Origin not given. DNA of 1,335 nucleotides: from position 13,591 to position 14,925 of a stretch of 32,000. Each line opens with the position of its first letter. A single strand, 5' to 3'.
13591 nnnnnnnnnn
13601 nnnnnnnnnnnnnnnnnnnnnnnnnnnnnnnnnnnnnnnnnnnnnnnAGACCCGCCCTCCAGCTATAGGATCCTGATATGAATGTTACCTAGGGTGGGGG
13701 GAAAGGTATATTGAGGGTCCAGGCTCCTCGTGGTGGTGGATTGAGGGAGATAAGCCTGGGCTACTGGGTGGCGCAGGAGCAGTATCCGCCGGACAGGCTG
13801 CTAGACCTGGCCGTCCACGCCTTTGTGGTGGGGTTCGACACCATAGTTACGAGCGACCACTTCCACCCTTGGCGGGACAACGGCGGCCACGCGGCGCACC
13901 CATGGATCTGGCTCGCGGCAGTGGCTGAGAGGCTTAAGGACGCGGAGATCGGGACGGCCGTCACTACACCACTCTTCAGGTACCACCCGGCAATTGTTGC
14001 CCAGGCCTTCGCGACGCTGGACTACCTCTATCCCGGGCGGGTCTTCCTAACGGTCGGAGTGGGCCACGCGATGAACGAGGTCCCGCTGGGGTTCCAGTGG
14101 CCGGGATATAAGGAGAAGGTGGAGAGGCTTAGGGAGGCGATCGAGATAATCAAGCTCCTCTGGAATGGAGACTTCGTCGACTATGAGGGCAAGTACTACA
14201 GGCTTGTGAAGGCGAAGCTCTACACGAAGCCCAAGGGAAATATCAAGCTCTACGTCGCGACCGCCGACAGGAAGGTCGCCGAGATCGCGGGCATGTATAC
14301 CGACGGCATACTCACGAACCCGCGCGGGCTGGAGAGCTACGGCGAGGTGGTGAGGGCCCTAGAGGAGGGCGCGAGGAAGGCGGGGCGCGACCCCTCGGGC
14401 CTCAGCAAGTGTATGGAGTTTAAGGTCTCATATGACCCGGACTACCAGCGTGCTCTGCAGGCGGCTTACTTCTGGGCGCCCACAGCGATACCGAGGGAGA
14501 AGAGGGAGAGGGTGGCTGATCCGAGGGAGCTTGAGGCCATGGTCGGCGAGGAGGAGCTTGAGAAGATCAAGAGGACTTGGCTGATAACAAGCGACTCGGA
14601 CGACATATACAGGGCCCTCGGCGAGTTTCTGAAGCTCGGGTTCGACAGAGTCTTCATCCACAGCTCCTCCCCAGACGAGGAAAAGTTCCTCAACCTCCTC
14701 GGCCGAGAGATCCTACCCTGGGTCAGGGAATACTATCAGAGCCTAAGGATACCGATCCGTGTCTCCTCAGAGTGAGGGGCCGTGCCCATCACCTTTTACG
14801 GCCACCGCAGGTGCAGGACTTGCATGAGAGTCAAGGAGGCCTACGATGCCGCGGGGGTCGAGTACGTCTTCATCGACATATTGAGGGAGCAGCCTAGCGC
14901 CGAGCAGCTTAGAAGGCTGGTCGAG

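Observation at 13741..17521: Candidate F420-linked oxidative pentose-phosphate operon in an archaeon (FGD-family LLM, Spx/ArsC-like, Gnd, LarA-like)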

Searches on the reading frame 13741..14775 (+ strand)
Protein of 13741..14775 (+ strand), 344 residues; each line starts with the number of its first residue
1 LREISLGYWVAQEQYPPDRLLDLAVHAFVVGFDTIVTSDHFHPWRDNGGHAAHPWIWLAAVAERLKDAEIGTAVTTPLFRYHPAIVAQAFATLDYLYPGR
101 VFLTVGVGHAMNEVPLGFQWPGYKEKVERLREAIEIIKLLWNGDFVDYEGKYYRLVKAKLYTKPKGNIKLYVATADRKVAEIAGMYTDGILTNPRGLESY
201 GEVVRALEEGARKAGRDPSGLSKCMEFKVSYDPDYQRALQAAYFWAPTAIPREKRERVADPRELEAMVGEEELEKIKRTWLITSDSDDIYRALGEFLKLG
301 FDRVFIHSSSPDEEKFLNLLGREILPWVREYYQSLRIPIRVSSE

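Call 6: search_protein_families(library=pfam, proteins=[window:13741-14775:+], max_evalue=0.01)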
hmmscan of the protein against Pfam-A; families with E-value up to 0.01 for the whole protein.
window:13741-14775:+ (344 aa): 1 family
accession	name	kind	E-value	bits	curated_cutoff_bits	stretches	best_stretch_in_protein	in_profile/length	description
PF00296.26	Bac_luciferase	-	5.4e-51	174.3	27.9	1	12-291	17-302/314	Luciferase-like monooxygenase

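Call 7: search_protein_families(library=ncbifam, proteins=[window:13741-14775:+], max_evalue=0.01)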
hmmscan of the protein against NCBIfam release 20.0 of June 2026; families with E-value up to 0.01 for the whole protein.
window:13741-14775:+ (344 aa): 30 families (the best 25 are shown)
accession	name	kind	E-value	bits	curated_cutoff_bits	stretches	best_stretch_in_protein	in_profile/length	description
TIGR03554.1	F420_G6P_DH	equivalog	1.9e-91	306.5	420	1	3-329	1-331/331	glucose-6-phosphate dehydrogenase (coenzyme-F420)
TIGR03885.1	flavin_revert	hypoth_equivalog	1.1e-69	235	398.7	1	6-327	1-314/315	TIGR03885 family FMN-dependent LLM class oxidoreductase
TIGR03557.1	F420_G6P_family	subfamily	2.7e-68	230.4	210.4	1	6-329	1-315/316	TIGR03557 family F420-dependent LLM class oxidoreductase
TIGR04465.1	ArgArg_F420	equivalog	3.9e-64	217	470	1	6-326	48-361/364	F420-dependent hydroxymycolic acid dehydrogenase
TIGR03560.1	F420_Rv1855c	subfamily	4.5e-31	108.4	231.4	1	18-224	13-225/227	TIGR03560 family F420-dependent LLM class oxidoreductase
TIGR03555.1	F420_mer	equivalog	5.2e-29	101.7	348.7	1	30-325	24-324/325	5,10-methylenetetrahydromethanopterin reductase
NF002619.0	PRK02271.1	equivalog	4.3e-27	95.3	276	1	16-243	12-227/329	5,10-methylenetetrahydromethanopterin reductase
TIGR03619.1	F420_Rv2161c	subfamily_domain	7e-27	94.6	166.9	1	23-228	3-222/247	TIGR03619 family F420-dependent LLM class oxidoreductase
TIGR04021.1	LLM_DMSO2_sfnG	equivalog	5.7e-19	68.7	382.95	1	18-217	28-227/350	dimethylsulfone monooxygenase SfnG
TIGR03621.1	F420_MSMEG_2516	subfamily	3.8e-18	65.6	213.15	1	18-190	14-173/295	TIGR03621 family F420-dependent LLM class oxidoreductase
TIGR04024.1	F420_NP1902A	hypoth_equivalog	1e-17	63.9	345.4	1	14-240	11-226/330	TIGR04024 family LLM class F420-dependent oxidoreductase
TIGR03564.1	F420_MSMEG_4879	subfamily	1.4e-16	60.9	234.25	1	58-251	30-222/265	TIGR03564 family F420-dependent LLM class oxidoreductase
TIGR03842.1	F420_CPS_4043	hypoth_equivalog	6e-16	58.4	295.45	1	10-225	5-202/329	TIGR03842 family LLM class F420-dependent oxidoreductase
TIGR04020.1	seco_metab_LLM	subfamily_domain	2e-14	53.5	244.45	1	19-219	20-219/341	MupA/Atu3671 family FMN-dependent luciferase-like monooxygenase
TIGR03612.1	RutA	equivalog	3.6e-14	53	498.3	1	58-222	74-239/355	pyrimidine utilization protein A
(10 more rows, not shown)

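Call 8: search_solved_structures(query=window:13741-14775:+, max_evalue=0.00001, show_alignments=3)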
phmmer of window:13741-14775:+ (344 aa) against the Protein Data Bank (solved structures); distinct sequences matched with E-value up to 0.00001: 20.
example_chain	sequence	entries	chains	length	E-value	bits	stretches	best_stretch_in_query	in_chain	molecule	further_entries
5lxe_A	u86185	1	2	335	1.1e-86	294.5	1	4-329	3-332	F420-dependent glucose-6-phosphate dehydrogenase 1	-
3b4y_A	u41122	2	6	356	1.1e-86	294.5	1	1-329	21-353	PROBABLE F420-DEPENDENT GLUCOSE-6-PHOSPHATE DEHYDROGENASE FGD1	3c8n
1rhc_A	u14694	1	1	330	2e-73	250.8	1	5-330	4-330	F420-dependent alcohol dehydrogenase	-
9hav_A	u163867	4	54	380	2e-60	208.1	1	5-329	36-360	Luciferase family protein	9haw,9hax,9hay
9fp4_A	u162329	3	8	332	1.1e-52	182.6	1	6-326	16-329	F420-dependent hydroxymycolic acid dehydrogenase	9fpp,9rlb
8qpm_A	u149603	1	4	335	1.1e-24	90.5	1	52-330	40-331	5,10-methylenetetrahydromethanopterin reductase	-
8qq8_A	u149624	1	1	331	2.3e-24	89.5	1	52-330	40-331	5,10-methylenetetrahydromethanopterin reductase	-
8qpl_A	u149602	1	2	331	2.3e-24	89.5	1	52-330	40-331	5,10-methylenetetrahydromethanopterin reductase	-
1z69_A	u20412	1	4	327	7.4e-20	74.7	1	16-269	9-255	Coenzyme F420-dependent N(5),N(10)-methylenetetrahydromethanopterin reductase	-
1ezw_A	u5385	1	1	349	6.1e-19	71.7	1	19-330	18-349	COENZYME F420-DEPENDENT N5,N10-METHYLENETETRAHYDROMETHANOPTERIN REDUCTASE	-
1f07_A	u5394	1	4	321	6.9e-14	55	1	17-243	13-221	COENZYME F420-DEPENDENT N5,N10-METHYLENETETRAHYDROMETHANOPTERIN REDUCTASE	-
6ket_A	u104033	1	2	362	5.7e-11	45.4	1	26-220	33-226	PuwE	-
7bip_A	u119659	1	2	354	7.5e-11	45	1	21-238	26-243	Luciferase-like monooxygenase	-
3rao_A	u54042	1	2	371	3.4e-10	42.9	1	27-216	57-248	Putative Luciferase-like Monooxygenase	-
8t0u_A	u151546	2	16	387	5.1e-10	42.3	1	80-201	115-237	FMNH(2)-dependent dimethylsulfone monooxygenase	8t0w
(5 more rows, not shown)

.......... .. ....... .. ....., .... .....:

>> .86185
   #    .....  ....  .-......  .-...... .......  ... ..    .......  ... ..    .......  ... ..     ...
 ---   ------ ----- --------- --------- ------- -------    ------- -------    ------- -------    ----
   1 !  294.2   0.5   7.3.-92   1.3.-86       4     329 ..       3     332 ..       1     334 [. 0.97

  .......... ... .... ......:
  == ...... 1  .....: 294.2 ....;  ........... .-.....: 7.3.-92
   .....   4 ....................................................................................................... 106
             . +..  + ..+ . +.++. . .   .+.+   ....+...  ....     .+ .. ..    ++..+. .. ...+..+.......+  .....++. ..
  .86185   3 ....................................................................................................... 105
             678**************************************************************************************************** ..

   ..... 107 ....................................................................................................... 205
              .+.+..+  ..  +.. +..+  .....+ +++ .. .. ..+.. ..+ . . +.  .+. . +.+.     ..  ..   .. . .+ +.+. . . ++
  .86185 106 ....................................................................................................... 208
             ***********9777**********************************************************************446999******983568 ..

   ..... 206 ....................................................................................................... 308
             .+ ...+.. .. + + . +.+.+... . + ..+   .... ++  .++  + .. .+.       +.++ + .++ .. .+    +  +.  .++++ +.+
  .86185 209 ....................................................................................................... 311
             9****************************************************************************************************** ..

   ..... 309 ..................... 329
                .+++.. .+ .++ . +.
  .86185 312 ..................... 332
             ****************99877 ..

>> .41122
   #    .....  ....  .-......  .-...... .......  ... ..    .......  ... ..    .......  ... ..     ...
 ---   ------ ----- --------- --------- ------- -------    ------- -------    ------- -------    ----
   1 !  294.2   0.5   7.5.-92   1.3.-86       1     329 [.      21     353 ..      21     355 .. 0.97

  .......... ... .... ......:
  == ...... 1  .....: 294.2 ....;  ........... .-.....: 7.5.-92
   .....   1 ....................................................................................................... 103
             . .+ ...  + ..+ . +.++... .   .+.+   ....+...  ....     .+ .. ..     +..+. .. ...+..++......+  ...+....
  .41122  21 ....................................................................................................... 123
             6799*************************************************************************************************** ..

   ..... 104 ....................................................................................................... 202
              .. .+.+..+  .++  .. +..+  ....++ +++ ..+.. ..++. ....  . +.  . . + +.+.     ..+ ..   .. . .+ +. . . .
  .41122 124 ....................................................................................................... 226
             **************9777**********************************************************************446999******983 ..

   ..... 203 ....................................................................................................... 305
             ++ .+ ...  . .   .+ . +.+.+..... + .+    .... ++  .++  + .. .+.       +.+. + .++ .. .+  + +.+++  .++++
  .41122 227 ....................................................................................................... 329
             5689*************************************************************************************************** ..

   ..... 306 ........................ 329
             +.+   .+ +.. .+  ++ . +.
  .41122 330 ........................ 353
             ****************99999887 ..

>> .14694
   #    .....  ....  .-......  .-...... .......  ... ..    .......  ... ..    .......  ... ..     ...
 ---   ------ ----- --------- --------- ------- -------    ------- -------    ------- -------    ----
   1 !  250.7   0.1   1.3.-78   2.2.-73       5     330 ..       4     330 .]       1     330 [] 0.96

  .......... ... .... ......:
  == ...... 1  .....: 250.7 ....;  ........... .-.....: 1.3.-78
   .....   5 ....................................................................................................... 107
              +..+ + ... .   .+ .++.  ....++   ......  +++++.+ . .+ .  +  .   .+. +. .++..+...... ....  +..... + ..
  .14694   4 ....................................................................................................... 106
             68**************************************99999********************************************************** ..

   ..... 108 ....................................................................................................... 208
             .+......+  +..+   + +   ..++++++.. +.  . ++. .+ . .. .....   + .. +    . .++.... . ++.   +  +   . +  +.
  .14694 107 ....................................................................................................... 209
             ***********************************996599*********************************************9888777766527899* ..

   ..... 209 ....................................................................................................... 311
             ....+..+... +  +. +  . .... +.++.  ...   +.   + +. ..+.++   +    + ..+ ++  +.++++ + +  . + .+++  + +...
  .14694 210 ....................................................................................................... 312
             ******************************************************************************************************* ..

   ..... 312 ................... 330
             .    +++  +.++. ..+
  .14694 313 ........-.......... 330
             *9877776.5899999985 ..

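Call 9: find_homologous_proteins(query=window:13741-14775:+, max_evalue=1e-20)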
Query window:13741-14775:+ (344 aa): 2122 proteins with E <= 1e-20 among 6853 candidates; the best 120 are listed.
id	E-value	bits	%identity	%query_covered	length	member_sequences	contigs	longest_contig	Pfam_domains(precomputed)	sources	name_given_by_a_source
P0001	3.6e-211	719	89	100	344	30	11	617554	PF00296.27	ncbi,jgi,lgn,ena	jgi:coenzyme F420-dependent glucose-6-phosphate dehydrogenase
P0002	6.8e-208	708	86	100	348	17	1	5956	PF00296.27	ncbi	ncbi:MAG: TIGR03557 family F420-dependent LLM class oxidoreductase [Nitrososphaerota archaeon]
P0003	1.1e-192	658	78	100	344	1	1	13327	PF00296.27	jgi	-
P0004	3.3e-188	643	78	100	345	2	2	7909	PF00296.27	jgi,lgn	-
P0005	3.3e-187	640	78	100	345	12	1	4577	PF00296.27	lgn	-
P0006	4.9e-185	633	78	99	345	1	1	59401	PF00296.27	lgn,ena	-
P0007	3.9e-184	630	77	100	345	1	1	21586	PF00296.27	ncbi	ncbi:MAG: TIGR03557 family F420-dependent LLM class oxidoreductase [Nitrososphaerota archaeon]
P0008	4.3e-184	630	77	100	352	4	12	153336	PF00296.27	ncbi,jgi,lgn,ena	ncbi:MAG: TIGR03557 family F420-dependent LLM class oxidoreductase [Nitrososphaerota archaeon]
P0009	4.3e-184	630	77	100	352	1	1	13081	PF00296.27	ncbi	ncbi:MAG: TIGR03557 family F420-dependent LLM class oxidoreductase [Nitrososphaerota archaeon]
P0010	1.5e-183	628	88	89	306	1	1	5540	PF00296.27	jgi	-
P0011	2.3e-179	614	74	100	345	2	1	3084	PF00296.27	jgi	-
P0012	2.3e-179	614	75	100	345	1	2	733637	PF00296.27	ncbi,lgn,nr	ncbi:MAG: TIGR03557 family F420-dependent LLM class oxidoreductase [Aigarchaeota archaeon]|nr:TIGR03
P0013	2.6e-179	614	75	100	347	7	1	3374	PF00296.27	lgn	-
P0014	4.0e-179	613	78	97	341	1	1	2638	PF00296.27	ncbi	ncbi:MAG: TIGR03557 family F420-dependent LLM class oxidoreductase, partial [Nitrososphaerota archae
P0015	1.8e-176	605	73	100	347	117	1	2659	PF00296.27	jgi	jgi:coenzyme F420-dependent glucose-6-phosphate dehydrogenase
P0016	5.0e-170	583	74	96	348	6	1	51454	PF00296.27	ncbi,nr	ncbi:MAG: TIGR03557 family F420-dependent LLM class oxidoreductase [Aigarchaeota archaeon]|nr:TIGR03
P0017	1.3e-169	582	75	96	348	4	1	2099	PF00296.27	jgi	-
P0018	4.1e-168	577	72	100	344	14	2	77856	PF00296.27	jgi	-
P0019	1.7e-167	575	73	98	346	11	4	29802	PF00296.27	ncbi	ncbi:MAG: TIGR03557 family F420-dependent LLM class oxidoreductase [Nitrososphaerota archaeon]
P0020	3.5e-167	574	71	99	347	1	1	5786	PF00296.27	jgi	-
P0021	2.7e-166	571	70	99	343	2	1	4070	PF00296.27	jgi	jgi:coenzyme F420-dependent glucose-6-phosphate dehydrogenase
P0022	4.7e-166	570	71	98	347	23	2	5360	PF00296.27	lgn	-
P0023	1.0e-165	569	72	98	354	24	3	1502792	PF00296.27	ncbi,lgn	ncbi:MAG: TIGR03557 family F420-dependent LLM class oxidoreductase [Candidatus Caldarchaeum sp.]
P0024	5.1e-165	567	72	98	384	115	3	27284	PF00296.27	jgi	jgi:coenzyme F420-dependent glucose-6-phosphate dehydrogenase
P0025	2.5e-164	565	69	98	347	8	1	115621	PF00296.27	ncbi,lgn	ncbi:MAG: TIGR03557 family F420-dependent LLM class oxidoreductase [Candidatus Caldarchaeum sp.]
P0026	8.8e-164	563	69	100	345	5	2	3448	PF00296.27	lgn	-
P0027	3.0e-163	561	70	98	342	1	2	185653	PF00296.27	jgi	-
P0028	3.6e-163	561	69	99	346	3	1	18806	PF00296.27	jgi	jgi:coenzyme F420-dependent glucose-6-phosphate dehydrogenase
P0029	3.8e-163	561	69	99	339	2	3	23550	PF00296.27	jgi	jgi:coenzyme F420-dependent glucose-6-phosphate dehydrogenase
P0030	3.1e-162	558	69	98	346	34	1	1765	PF00296.27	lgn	-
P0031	5.2e-162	557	70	99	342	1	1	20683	PF00296.27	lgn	-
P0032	6.4e-162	557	70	99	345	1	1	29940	PF00296.27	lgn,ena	-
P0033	1.3e-161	556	70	98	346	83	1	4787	PF00296.27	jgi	-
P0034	3.6e-161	554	69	98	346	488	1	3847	PF00296.27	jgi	-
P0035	4.7e-161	554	68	99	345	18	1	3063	PF00296.27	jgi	-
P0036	1.0e-160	553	67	100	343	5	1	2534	PF00296.27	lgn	-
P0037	2.0e-160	552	67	100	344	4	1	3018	PF00296.27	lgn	-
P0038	9.0e-160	550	67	100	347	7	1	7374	PF00296.27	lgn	-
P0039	3.1e-159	548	68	100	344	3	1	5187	PF00296.27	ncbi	-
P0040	9.6e-159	546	68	100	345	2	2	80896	PF00296.27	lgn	-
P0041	2.1e-158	545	69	99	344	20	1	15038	PF00296.27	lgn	-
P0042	3.3e-158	545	66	99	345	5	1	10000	PF00296.27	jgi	-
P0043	3.6e-157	541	68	99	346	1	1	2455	PF00296.27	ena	-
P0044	7.7e-157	540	67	100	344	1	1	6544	PF00296.27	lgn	-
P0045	9.2e-156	537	68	98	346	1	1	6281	PF00296.27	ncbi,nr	ncbi:MAG TPA: TIGR03557 family F420-dependent LLM class oxidoreductase [Terriglobales bacterium]|nr:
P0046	2.6e-155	535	67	97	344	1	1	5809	PF00296.27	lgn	-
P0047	4.9e-155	534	66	100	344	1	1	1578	PF00296.27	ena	-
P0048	1.2e-154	533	65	100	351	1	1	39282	PF00296.27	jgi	-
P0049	2.0e-154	532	66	99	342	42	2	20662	PF00296.27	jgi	jgi:coenzyme F420-dependent glucose-6-phosphate dehydrogenase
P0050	3.1e-154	531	68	98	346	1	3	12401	PF00296.27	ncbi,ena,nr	ncbi:MAG TPA: TIGR03557 family F420-dependent LLM class oxidoreductase [Candidatus Acidoferrales bac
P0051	3.2e-154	531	68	98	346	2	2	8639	PF00296.27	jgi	-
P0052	1.4e-153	529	65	100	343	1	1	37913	PF00296.27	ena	-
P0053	2.3e-153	529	64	100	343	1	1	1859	PF00296.27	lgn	-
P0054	2.7e-153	528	63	99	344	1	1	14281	PF00296.27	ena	-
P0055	3.5e-153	528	66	97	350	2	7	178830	PF00296.27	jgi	jgi:coenzyme F420-dependent glucose-6-phosphate dehydrogenase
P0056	2.3e-152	525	67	98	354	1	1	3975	PF00296.27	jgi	-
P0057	2.3e-152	525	67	98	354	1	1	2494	PF00296.27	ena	-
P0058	5.2e-152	524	62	99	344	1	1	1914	PF00296.27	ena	-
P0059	7.5e-152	524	64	100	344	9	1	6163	PF00296.27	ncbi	ncbi:MAG: TIGR03557 family F420-dependent LLM class oxidoreductase [Candidatus Geothermarchaeales ar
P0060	1.3e-151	523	64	99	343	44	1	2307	PF00296.27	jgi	-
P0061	4.6e-148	511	62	100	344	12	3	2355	PF00296.27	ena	-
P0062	4.7e-148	511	63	98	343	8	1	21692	PF00296.27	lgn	-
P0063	4.4e-147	508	61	99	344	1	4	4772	PF00296.27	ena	-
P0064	5.6e-147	508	61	99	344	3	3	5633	PF00296.27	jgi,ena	-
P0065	1.9e-146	506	69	92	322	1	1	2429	PF00296.27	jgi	jgi:coenzyme F420-dependent glucose-6-phosphate dehydrogenase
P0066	4.0e-146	505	63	97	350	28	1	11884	PF00296.27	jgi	jgi:coenzyme F420-dependent glucose-6-phosphate dehydrogenase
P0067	5.0e-146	505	63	99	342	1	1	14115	PF00296.27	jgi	-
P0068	1.7e-144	499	59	100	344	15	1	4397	PF00296.27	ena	-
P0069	4.1e-144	498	61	98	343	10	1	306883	PF00296.27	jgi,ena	-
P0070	5.9e-139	481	61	99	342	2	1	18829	PF00296.27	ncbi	-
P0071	2.5e-135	469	60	99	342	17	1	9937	PF00296.27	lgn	-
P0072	5.8e-134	465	57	98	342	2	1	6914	PF00296.27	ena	-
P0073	1.3e-133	464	58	97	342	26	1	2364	PF00296.27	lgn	-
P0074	2.5e-130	453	69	81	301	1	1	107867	PF00296.27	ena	-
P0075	7.9e-127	441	67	83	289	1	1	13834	PF00296.27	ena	-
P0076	1.1e-126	441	67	83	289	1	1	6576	PF00296.27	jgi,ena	-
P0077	2.8e-126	440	66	83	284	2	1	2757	PF00296.27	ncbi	-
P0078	5.2e-126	439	67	83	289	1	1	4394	PF00296.27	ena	-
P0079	8.9e-118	412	70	74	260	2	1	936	PF00296.27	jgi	jgi:coenzyme F420-dependent glucose-6-phosphate dehydrogenase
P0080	1.6e-115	404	66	75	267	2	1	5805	PF00296.27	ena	-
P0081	1.9e-115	404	67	75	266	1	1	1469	PF00296.27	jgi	jgi:coenzyme F420-dependent glucose-6-phosphate dehydrogenase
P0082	2.2e-115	404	68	72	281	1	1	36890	PF00296.27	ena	-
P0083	7.6e-114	399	63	76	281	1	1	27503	PF00296.27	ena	-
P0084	5.2e-110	386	52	95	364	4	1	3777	PF00296.27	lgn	-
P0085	2.8e-109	384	51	96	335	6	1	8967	PF00296.27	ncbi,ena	ncbi:MAG: TIGR03557 family F420-dependent LLM class oxidoreductase [Candidatus Hydrothermarchaeota a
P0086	4.7e-106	373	51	93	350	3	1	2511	PF00296.27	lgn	-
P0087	5.5e-106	373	50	97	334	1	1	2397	PF00296.27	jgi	jgi:coenzyme F420-dependent glucose-6-phosphate dehydrogenase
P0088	1.2e-105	372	53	94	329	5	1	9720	PF00296.27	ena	-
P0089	1.2e-104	368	48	96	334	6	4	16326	PF00296.27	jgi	-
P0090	3.7e-104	367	50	96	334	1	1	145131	PF00296.27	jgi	jgi:coenzyme F420-dependent glucose-6-phosphate dehydrogenase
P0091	1.4e-103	365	51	95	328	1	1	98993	PF00296.27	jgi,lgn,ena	-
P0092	2.6e-103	364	52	93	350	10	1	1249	PF00296.27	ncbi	-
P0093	8.3e-103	362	69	68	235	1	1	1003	PF00296.27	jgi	jgi:coenzyme F420-dependent glucose-6-phosphate dehydrogenase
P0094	1.3e-102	362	50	93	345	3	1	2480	PF00296.27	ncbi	-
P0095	1.5e-102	362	50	95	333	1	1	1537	PF00296.27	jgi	jgi:coenzyme F420-dependent glucose-6-phosphate dehydrogenase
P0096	2.3e-102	361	50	92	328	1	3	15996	PF00296.27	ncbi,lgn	-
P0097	2.6e-101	357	50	95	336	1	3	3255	PF00296.27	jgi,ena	-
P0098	2.9e-101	357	51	96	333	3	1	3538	PF00296.27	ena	-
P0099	4.4e-101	357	50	96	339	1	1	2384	PF00296.27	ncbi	ncbi:MAG: LLM class flavin-dependent oxidoreductase [Thermoplasmata archaeon]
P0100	4.8e-101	357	50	95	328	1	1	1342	PF00296.27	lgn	-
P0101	4.9e-101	357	50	94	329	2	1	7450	PF00296.27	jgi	-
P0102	9.8e-101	356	50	96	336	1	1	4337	PF00296.27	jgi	jgi:coenzyme F420-dependent glucose-6-phosphate dehydrogenase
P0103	1.2e-100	355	50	95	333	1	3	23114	PF00296.27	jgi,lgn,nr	nr:TIGR03557 family F420-dependent LLM class oxidoreductase [Candidatus Njordarchaeum guaymaensis]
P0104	1.3e-100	355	49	97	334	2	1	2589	PF00296.27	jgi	jgi:coenzyme F420-dependent glucose-6-phosphate dehydrogenase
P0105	1.7e-100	355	49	94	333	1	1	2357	PF00296.27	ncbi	-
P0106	4.5e-100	353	50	96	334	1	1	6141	PF00296.27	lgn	-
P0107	4.6e-100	353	50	96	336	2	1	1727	PF00296.27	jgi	-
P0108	6.2e-100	353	65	68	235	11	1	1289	PF00296.27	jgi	jgi:coenzyme F420-dependent glucose-6-phosphate dehydrogenase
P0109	7.3e-100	353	49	94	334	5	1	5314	PF00296.27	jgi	jgi:coenzyme F420-dependent glucose-6-phosphate dehydrogenase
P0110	8.7e-100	352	49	96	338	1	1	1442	PF00296.27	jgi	-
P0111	8.9e-100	352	50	94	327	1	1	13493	PF00296.27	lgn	-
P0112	1.3e-99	352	48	97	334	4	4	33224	PF00296.27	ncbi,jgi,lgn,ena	-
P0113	1.7e-99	352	46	95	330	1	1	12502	PF00296.27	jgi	-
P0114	1.8e-99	351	49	97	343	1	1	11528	PF00296.27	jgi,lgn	-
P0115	2.2e-99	351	48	96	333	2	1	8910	PF00296.27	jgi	-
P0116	2.2e-99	351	49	96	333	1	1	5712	PF00296.27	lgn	-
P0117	2.5e-99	351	49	96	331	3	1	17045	PF00296.27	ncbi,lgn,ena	-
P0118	2.8e-99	351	50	96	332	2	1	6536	PF00296.27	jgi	-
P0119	3.1e-99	351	48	96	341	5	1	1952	PF00296.27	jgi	jgi:coenzyme F420-dependent glucose-6-phosphate dehydrogenase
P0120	3.1e-99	351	48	95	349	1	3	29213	PF00296.27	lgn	-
